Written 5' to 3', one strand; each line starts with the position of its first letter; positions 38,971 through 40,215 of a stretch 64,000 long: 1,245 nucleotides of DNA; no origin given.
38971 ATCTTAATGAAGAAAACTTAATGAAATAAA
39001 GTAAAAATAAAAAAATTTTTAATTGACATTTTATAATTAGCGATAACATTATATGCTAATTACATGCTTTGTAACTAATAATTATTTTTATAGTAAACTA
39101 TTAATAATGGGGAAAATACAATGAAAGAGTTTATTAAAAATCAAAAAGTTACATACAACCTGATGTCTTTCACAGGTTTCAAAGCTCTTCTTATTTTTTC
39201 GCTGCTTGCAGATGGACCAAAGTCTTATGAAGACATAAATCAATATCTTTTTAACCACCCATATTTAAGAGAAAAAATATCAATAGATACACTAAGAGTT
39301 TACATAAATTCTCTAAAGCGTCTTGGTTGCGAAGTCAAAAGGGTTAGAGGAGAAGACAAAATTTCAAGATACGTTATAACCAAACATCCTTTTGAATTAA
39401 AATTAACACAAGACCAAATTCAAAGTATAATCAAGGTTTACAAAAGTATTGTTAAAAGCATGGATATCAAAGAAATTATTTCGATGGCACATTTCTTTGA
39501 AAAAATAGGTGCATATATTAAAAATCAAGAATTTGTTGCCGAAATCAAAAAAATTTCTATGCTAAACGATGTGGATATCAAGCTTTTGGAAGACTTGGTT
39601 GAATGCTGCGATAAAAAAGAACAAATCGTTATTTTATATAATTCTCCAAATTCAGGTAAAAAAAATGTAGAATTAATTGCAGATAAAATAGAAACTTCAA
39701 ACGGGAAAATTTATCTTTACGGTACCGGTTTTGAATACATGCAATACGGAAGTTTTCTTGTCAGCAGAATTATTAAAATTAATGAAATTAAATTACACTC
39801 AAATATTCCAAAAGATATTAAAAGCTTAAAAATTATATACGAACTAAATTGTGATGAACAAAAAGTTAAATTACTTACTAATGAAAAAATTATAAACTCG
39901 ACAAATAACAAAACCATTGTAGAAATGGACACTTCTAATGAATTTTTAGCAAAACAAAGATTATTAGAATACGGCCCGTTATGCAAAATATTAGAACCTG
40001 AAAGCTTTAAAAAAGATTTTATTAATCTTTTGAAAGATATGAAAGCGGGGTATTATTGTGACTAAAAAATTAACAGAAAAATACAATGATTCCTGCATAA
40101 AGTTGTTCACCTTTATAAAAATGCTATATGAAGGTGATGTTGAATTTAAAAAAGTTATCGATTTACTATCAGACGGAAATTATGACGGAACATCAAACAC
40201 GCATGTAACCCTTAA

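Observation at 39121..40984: Operonic pair of WYL-domain regulators (PafB/PafC-like heterodimer architecture) immediately upstream of dnaE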

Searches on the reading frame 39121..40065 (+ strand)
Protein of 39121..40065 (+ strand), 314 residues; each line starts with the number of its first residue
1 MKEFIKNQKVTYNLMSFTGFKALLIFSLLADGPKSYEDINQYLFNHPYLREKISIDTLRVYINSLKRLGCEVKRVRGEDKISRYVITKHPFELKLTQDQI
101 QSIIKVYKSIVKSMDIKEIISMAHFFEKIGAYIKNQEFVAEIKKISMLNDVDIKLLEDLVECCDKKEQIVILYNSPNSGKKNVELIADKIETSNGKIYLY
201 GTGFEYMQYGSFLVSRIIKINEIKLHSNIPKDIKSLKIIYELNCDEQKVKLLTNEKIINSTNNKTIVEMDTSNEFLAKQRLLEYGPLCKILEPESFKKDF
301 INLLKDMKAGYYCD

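Call 3: search_protein_families(library=pfam, proteins=[window:39121-40065:+], max_evalue=1)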
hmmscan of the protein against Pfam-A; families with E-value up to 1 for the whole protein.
window:39121-40065:+ (314 aa): 4 families
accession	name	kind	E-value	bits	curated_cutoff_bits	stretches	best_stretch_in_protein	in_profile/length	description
PF25583.1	WCX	-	0.00066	20.4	23.9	1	256-307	23-75/76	WCX domain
PF13280.12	WYL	-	0.013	15.9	21.8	1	155-219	2-67/70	WYL domain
PF07116.16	DUF1372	-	0.017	15.8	25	1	145-234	15-97/98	Protein of unknown function (DUF1372)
PF24832.1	DUF7716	-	0.024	15.4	26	1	77-134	44-101/102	Domain of unknown function (DUF7716)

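Call 4: search_protein_families(library=ncbifam, proteins=[window:39121-40065:+], max_evalue=1)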
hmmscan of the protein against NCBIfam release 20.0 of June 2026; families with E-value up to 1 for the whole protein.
window:39121-40065:+ (314 aa): 0 families

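Call 5: search_protein_families(library=padloc, proteins=[window:39121-40065:+], max_evalue=1)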
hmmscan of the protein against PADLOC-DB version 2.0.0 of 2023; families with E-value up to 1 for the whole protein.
window:39121-40065:+ (314 aa): 2 families
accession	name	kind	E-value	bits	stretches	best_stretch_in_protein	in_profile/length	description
PDLC01652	WYL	-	6.6e-12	44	1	147-307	11-161/162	"CAS-I,CAS-II,CAS-III,CAS-IV,CAS-V,CAS-VI; associated_signaling"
PDLC01457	WYL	-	2.4e-07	28.6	1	53-295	30-228/229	"CAS-I,CAS-II,CAS-III,CAS-IV,CAS-V,CAS-VI; associated_signaling"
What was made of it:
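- On BrxR / CapW defence-system regulators: PADLOC matches only generic WYL models (call 5).
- Checked: PADLOC WYL models hit A at 6.6e-12 and B at 8.1e-9 (call 5).
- PADLOC WYL models hit both proteins (call 5).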

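Call 9: search_solved_structures(query=window:39121-40065:+, max_evalue=10, show_alignments=2)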
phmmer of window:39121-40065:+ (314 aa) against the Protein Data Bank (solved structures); distinct sequences matched with E-value up to 10: 5.
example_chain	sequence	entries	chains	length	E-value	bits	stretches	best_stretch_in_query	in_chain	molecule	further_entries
3kc2_A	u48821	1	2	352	0.3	13.6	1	75-197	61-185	Uncharacterized protein YKR070W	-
3rf6_A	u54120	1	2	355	0.31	13.6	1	75-197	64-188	Uncharacterized protein YKR070W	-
3k85_A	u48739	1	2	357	0.55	12.8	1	189-269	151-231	D-glycero-D-manno-heptose 1-phosphate kinase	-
9ndj_P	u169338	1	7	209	1.3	11.6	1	134-218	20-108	ATP-dependent Clp protease proteolytic subunit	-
7m1l_A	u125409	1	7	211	1.3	11.5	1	134-218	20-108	ATP-dependent Clp protease proteolytic subunit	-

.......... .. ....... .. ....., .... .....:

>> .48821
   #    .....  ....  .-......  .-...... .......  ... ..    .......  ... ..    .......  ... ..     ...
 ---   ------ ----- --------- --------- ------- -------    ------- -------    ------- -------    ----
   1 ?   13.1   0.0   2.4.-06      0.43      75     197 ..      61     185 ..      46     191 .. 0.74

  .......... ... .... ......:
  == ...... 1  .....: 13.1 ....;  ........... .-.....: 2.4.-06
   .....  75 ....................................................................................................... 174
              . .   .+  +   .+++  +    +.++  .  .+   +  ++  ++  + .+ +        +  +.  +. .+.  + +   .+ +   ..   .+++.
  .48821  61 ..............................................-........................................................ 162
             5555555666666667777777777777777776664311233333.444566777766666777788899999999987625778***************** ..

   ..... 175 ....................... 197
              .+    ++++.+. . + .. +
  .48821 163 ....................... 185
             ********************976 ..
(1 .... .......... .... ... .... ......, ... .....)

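Call 12: find_homologous_proteins(query=window:39121-40065:+, max_evalue=0.001)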
Query window:39121-40065:+ (314 aa): 540 proteins with E <= 0.001 among 2813 candidates; the best 120 are listed.
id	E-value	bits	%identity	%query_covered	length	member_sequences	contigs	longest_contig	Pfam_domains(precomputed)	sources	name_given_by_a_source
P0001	7.7e-199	677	100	100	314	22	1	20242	-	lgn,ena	-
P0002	8.7e-169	578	84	100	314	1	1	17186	-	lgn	-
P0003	4.5e-165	566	83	100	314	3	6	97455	-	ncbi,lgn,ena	-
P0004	1.6e-162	558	80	100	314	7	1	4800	PF13280.13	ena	-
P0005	6.2e-161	553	79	100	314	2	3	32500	-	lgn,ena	-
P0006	8.0e-161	552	78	100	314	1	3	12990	-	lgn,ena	-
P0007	1.8e-160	551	78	100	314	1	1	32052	-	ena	-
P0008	2.3e-160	551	79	100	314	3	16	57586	-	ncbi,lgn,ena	-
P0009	2.5e-160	551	79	100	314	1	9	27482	-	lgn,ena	-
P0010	3.2e-160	550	78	100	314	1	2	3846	-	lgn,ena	-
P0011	3.3e-160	550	78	100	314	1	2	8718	-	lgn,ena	-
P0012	4.4e-160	550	78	100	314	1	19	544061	-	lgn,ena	-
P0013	1.2e-159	548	78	100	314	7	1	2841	-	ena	-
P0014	1.2e-155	535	75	100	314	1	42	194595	-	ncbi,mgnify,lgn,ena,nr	ncbi:MAG TPA: WYL domain-containing protein [Candidatus Stercorousia faecigallinarum]|mgnify:FL=1|nr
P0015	1.3e-155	535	75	100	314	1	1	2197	-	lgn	-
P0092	1.2e-132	460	65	100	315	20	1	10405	PF25583.2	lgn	-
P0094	5.7e-130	451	64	100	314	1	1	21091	PF25583.2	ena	-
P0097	1.0e-128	447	63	100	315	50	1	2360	PF25583.2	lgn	-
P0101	3.8e-128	445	64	100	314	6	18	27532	PF13280.13,PF25583.2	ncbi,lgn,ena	-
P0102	9.8e-128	444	64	100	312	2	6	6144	PF25583.2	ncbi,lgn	-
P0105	1.3e-126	440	63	100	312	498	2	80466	PF25583.2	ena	-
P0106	4.4e-126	438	64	100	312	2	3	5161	PF25583.2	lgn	-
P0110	9.4e-125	434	62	100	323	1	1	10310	PF13280.13,PF25583.2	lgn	-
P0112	2.5e-124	432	61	100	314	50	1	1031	PF25583.2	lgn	-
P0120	1.4e-122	427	61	100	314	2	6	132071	PF25583.2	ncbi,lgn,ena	-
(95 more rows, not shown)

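Call 18: search_solved_structures(query=A1, max_evalue=10, show_alignments=3)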
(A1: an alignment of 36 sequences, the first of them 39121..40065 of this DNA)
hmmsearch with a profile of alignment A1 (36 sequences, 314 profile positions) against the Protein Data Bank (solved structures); distinct sequences matched with E-value up to 10: 2.
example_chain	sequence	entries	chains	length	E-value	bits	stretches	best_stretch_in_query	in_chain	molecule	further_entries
2pln_A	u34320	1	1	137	0.56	12.7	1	105-179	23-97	Response regulator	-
2hqo_A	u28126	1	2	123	0.64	12.5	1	108-179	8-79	Putative TRANSCRIPTIONAL REGULATOR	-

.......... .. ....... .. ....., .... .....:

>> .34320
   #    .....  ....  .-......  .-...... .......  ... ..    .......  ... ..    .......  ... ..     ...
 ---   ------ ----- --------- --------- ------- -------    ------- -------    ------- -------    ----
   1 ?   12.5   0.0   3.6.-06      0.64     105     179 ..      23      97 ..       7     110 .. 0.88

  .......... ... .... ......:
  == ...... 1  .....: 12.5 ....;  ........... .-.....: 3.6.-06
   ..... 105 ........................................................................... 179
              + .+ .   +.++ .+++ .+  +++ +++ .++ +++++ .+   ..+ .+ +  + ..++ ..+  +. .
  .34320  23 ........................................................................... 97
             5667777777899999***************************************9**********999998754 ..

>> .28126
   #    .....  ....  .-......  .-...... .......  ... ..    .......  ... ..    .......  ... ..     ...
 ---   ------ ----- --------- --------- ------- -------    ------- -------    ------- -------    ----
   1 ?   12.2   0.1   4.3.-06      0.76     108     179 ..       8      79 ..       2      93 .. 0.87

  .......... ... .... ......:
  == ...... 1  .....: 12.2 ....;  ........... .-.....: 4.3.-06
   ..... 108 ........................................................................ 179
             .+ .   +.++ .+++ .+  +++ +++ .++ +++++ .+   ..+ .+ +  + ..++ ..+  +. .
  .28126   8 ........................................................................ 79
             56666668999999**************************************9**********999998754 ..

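Call 22: find_related_loci(query=A1, collection=genome_contigs, flank=6000)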
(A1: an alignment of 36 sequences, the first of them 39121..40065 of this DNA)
Query A1 (314 aa) in genome_contigs; peptide patterns used: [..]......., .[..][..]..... (x = any residue, [..] = any of these).
270 stretches matched a pattern; 188 encode a relative of the query (tblastn E <= 1e-3); the best 80 are kept; 80 distinct loci.
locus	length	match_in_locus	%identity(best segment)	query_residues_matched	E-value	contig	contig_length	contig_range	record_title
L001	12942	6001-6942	92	1-314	0e+0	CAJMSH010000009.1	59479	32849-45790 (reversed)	TPA_asm: uncultured bacterium isolate SRR5580372-bin.18 genome assembly, contig: NODE_203_length_59479_cov_5.808424, who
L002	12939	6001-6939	83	1-313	1e-173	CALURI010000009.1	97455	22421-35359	MAG: Candidatus Gastranaerophilales bacterium isolate BRZ_AG__bin75 genome assembly, contig: BRZ_AG__NODE_446_length_974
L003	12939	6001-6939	80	1-313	4e-170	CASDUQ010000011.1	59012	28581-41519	uncultured bacterium isolate SI.A70.metabat-bins.5 genome assembly, contig: SI.A70.metabat-bins.5.fa_k141_59377, whole g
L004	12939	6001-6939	79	1-313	5e-168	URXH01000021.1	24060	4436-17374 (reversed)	uncultured bacterium isolate UMGS1435 genome assembly, contig: NODE_280_length_24060_cov_3.304520, whole genome shotgun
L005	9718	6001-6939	75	1-313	8e-163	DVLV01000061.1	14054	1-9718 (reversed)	MAG TPA_asm: Candidatus Stercorousia faecigallinarum isolate CHK154-323 CHK154__C143175_L14054_ERR2241939, whole genome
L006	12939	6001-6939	76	1-313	1e-161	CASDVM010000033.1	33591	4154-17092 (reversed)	uncultured bacterium isolate SI.A48.metabat-bins.122 genome assembly, contig: SI.A48.metabat-bins.122.fa_k141_285715, wh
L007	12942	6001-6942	76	1-314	1e-161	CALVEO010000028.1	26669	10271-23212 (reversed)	MAG: Candidatus Gastranaerophilales bacterium isolate BRZ_PK__bin14 genome assembly, contig: BRZ_PK__NODE_2818_length_26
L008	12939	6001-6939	75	1-313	7e-161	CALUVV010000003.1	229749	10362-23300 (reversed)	MAG: Candidatus Gastranaerophilales bacterium isolate BRZ_EH__bin71 genome assembly, contig: BRZ_EH__NODE_68_length_2297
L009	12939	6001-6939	74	1-313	1e-159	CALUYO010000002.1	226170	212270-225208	MAG: Candidatus Gastranaerophilales bacterium isolate BRZ_LG__bin75 genome assembly, contig: BRZ_LG__NODE_51_length_2261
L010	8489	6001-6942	75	1-314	1e-156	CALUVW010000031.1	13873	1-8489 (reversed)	MAG: Candidatus Gastranaerophilales bacterium isolate BRZ_ER__bin64 genome assembly, contig: BRZ_ER__NODE_5136_length_13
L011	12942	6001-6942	74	1-314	2e-154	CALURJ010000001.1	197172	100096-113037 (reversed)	MAG: Candidatus Gastranaerophilales bacterium isolate BRZ_BB__bin33 genome assembly, contig: BRZ_BB__NODE_58_length_1971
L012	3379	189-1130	72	1-314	3e-159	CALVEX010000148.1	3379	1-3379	MAG: Candidatus Gastranaerophilales bacterium isolate E12__bin100 genome assembly, contig: E12__k127_6379138, whole geno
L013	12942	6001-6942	72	1-314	1e-151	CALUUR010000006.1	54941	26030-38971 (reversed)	MAG: Candidatus Gastranaerophilales bacterium isolate BRZ_M__bin90 genome assembly, contig: BRZ_M__NODE_1305_length_5494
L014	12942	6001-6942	71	1-314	2e-151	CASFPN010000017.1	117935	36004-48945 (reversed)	uncultured bacterium isolate SI.T13.metabat-bins.66 genome assembly, contig: SI.T13.metabat-bins.66.fa_k141_182488, whol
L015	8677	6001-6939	73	1-313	6e-151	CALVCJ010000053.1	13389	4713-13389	MAG: Candidatus Gastranaerophilales bacterium isolate BRZ_KL__bin20 genome assembly, contig: BRZ_KL__NODE_4573_length_13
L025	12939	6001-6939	66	1-313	1e-142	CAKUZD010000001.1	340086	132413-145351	MAG: uncultured Candidatus Melainabacteria bacterium isolate REFINED_METABAT215_TOP10_CONTIGS_1500_ASSEMBLY_K77_MERGED__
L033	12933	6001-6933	64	1-313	3e-136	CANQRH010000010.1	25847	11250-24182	MAG: Candidatus Gastranaerophilales bacterium isolate Lapin-008__bin32 genome assembly, contig: Lapin-008__NODE_2192_len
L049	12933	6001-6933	59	1-313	4e-120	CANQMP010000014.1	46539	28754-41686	MAG: Candidatus Gastranaerophilales bacterium isolate Lapin-012__bin75 genome assembly, contig: Lapin-012__NODE_1373_len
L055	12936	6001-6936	49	1-314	2e-101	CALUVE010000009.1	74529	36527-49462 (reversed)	MAG: Candidatus Gastranaerophilales bacterium isolate BRZ_FQ__bin83 genome assembly, contig: BRZ_FQ__NODE_449_length_745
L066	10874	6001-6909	49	1-311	1e-96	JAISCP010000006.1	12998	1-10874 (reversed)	MAG: Heliobacteriaceae bacterium isolate Gx481_bin9 k119_2602337, whole genome shotgun sequence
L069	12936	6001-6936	48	1-314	1e-95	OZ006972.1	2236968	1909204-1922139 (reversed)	MAG: Candidatus Gastranaerophilales bacterium isolate metabat2_pooled_hifiasm.1023 MAG genome assembly, chromosome: 1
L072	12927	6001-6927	47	1-311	2e-94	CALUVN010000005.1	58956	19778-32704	MAG: Candidatus Gastranaerophilales bacterium isolate BRZ_KE__bin57 genome assembly, contig: BRZ_KE__NODE_595_length_589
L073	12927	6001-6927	48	1-311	7e-94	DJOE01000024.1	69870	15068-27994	MAG TPA_asm: Cyanobacteria bacterium UBA6446 UBA6446_contig_718, whole genome shotgun sequence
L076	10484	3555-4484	45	1-311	3e-93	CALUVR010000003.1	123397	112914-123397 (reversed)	MAG: Candidatus Gastranaerophilales bacterium isolate BRZ_S__bin9 genome assembly, contig: BRZ_S__NODE_187_length_123397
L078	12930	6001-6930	45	1-311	2e-92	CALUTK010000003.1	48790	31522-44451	MAG: Candidatus Gastranaerophilales bacterium isolate BRZ_PK__bin102 genome assembly, contig: BRZ_PK__NODE_1198_length_4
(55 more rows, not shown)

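Call 24: predict_structure(alignment_id=A1)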
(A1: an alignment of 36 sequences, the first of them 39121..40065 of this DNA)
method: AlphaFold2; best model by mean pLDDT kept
length: 314 residues; sequences in the alignment: 36
mean_pLDDT: 80.8   pTM: 0.59
mean pLDDT of the five models: 80.8, 80.5, 79.7, 79.0, 78.9
residues with pLDDT >= 90: 88; 70-90: 179; 50-70: 29; < 50: 18
segments of 3 or more residues with pLDDT < 50: 1-16
pLDDT, mean of each block of 10 residues (from residue 1): 31 46 80 91 80 86 80 89 86 69 77 81 75 74 76 90 91 88 91 86 78 92 78 82 88 91 91 86 89 91 82 56
secondary structure, 60 per line:
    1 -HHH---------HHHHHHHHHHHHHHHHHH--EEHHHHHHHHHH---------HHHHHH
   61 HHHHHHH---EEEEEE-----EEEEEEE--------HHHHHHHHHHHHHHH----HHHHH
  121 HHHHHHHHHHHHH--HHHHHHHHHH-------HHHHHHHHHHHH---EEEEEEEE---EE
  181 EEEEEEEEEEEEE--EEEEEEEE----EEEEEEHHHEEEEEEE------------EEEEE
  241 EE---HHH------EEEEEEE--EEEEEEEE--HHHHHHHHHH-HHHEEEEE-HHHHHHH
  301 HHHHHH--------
elements in order: H14-31 H36-45 H55-67 E71-76 E82-88 H97-111 H116-133 H136-145 H153-164 E168-175 E179-193 E196-203 E208-213 E217-223 E236-242 E255-261 E264-271 H274-283 E288-292 H294-306

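Call 28: fold_search(model_id=the predicted structure, library=pdb)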
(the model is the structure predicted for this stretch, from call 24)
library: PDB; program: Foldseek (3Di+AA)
matches with E <= 10: 955; with E <= 0.001: 32
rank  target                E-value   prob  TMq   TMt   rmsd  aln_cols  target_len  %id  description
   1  9fnd_X                2.4e-11  1.00  0.24  0.23  14.8       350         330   14  Transcriptional activator PafBC bound to mycobacterial RNA polymerase (released 2025-02-12)
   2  8tpk_B                3.0e-10  1.00  0.40  0.39  14.1       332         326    9  P6522 crystal form of C. crescentus DriD-ssDNA-DNA complex (released 2023-11-29)
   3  8tp8_D                5.8e-10  1.00  0.40  0.39  12.3       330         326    9  Structure of the C. crescentus WYL-activator, DriD, bound to ssDNA and cognate DNA (released 2023-11-29)
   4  8tp8_B                6.5e-10  1.00  0.38  0.37  14.1       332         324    9  Structure of the C. crescentus WYL-activator, DriD, bound to ssDNA and cognate DNA (released 2023-11-29)
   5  9fnd_Y                1.7e-09  1.00  0.29  0.29  11.2       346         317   12  Transcriptional activator PafBC bound to mycobacterial RNA polymerase (released 2025-02-12)
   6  6sj9_A                2.0e-09  1.00  0.23  0.12  18.8       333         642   16  Proteasome accessory factor B/C (PafBC) of Arthrobacter aurescens (released 2019-10-16)
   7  8tp8_A                2.3e-09  1.00  0.41  0.40  12.2       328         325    9  Structure of the C. crescentus WYL-activator, DriD, bound to ssDNA and cognate DNA (released 2023-11-29)
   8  9pfq_Q                3.4e-09  1.00  0.38  0.36  14.0       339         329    8  The cryo-EM structure of C. crescentus DriD-ssDNA-RNAP-Sigma73-bapE promoter transcription activation complex (released 2026-02-25)
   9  8tpk_A                4.7e-09  1.00  0.38  0.38  12.4       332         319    8  P6522 crystal form of C. crescentus DriD-ssDNA-DNA complex (released 2023-11-29)
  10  9pfv_Q                7.3e-09  1.00  0.38  0.37  14.2       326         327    8  The cryo-EM structure of C. crescentus DriD-ssDNA-RNAP-Sigma73-CCNA_03891/CCNA_01149 promoter transcription activation (released 2026-02-25)
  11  6sj9_B                2.3e-08  1.00  0.25  0.13  19.1       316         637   17  Proteasome accessory factor B/C (PafBC) of Arthrobacter aurescens (released 2019-10-16)
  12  9cu3_B                5.3e-08  1.00  0.31  0.45   6.3       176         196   10  Allosteric mechanism of DriD transcription activator (released 2025-04-23)
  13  9cu3_A                5.9e-08  1.00  0.35  0.50   5.5       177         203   10  Allosteric mechanism of DriD transcription activator (released 2025-04-23)
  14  7tzv_A                8.7e-08  1.00  0.28  0.42   7.5       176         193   10  Structure of DriD C-domain bound to 9mer ssDNA (released 2022-06-01)
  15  7tzv_M                1.3e-07  1.00  0.34  0.51   5.5       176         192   10  Structure of DriD C-domain bound to 9mer ssDNA (released 2022-06-01)
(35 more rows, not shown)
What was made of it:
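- On wHTH-WYL-WCX transcription regulators (class A WYL proteins): A also gives weak PadR/LmrR wHTH hits (call 28).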
